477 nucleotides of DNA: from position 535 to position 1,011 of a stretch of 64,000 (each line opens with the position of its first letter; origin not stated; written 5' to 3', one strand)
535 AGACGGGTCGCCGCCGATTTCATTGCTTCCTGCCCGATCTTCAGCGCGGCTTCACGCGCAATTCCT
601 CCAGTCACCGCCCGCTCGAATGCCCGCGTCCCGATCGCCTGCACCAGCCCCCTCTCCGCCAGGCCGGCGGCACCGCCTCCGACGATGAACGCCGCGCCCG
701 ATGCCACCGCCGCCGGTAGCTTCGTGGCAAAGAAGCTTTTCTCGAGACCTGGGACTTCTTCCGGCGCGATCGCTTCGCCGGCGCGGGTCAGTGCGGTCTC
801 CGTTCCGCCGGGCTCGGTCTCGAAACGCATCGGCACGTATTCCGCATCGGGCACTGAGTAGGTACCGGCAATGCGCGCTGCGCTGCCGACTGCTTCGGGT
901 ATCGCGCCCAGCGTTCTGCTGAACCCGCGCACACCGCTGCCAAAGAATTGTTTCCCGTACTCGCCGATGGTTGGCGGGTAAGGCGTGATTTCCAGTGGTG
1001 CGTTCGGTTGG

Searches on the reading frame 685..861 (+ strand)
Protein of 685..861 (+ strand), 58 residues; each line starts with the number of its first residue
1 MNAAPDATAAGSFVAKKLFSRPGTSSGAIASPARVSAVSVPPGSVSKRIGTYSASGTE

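Call 35: search_protein_families(library=pfam, alignment_id=A1, max_evalue=0.001)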
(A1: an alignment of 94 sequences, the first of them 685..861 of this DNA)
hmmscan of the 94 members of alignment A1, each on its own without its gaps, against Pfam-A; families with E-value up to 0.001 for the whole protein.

A. member 1, window:685-861:+ (58 aa): 0 families

B. families by the number of members that match (of 94 scanned): 18 families
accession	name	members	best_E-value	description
PF07505.17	DUF5131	1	2e-63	Protein of unknown function (DUF5131)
PF01555.25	N6_N4_Mtase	1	7.4e-43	DNA methylase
PF24043.1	DUF7352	1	6.8e-29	Domain of unknown function (DUF7352)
PF25735.1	Phage_L5_gp82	1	8.5e-26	Mycobacterium phage L5 gene 82 protein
PF10926.14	DUF2800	1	3.6e-16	Protein of unknown function (DUF2800)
PF11211.13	DUF2997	1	6.4e-12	Protein of unknown function (DUF2997)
PF14354.12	Lar_restr_allev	1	2.3e-09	Restriction alleviation protein Lar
PF13489.12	Methyltransf_23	1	1.4e-08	Methyltransferase domain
PF13560.12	HTH_31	1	3.6e-08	Helix-turn-helix domain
PF12705.13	PDDEXK_1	1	1.3e-05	PD-(D/E)XK nuclease superfamily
PF07728.20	AAA_5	1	9.1e-05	AAA domain (dynein-related subfamily)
PF04266.20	ASCH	1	9.4e-05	ASCH domain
PF00004.35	AAA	1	0.0001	ATPase family associated with various cellular activities (AAA)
PF00226.36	DnaJ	1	0.00011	DnaJ domain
PF01402.27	RHH_1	1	0.00016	Ribbon-helix-helix protein, copG family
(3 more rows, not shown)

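Call 61: search_protein_families(library=phrogs, alignment_id=A1, max_evalue=0.001)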
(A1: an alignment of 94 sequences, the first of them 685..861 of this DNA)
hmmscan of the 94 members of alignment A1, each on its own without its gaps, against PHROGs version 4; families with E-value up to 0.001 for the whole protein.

A. member 1, window:685-861:+ (58 aa): 0 families

B. families by the number of members that match (of 94 scanned): 37 families (the first 25 are shown)
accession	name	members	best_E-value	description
phrog_599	-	2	1.1e-08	Lar-like restriction alleviation protein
phrog_1273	-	2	1.2e-08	-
phrog_3657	-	1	3.4e-92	-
phrog_2045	-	1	7.2e-74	-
phrog_67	-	1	4e-70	DNA methyltransferase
phrog_3193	-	1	1.7e-43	-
phrog_9210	-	1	2.5e-43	-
phrog_586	-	1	5e-26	-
phrog_3848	-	1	6.5e-25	-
phrog_1770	-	1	2.1e-21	Holliday junction resolvase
phrog_69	-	1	3.1e-21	exonuclease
phrog_4771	-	1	1.3e-16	DHH phosphoesterase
phrog_1411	-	1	1.3e-14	-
phrog_168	-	1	2.5e-12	clamp loader of DNA polymerase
phrog_498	-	1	5.9e-12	DNA methyltransferase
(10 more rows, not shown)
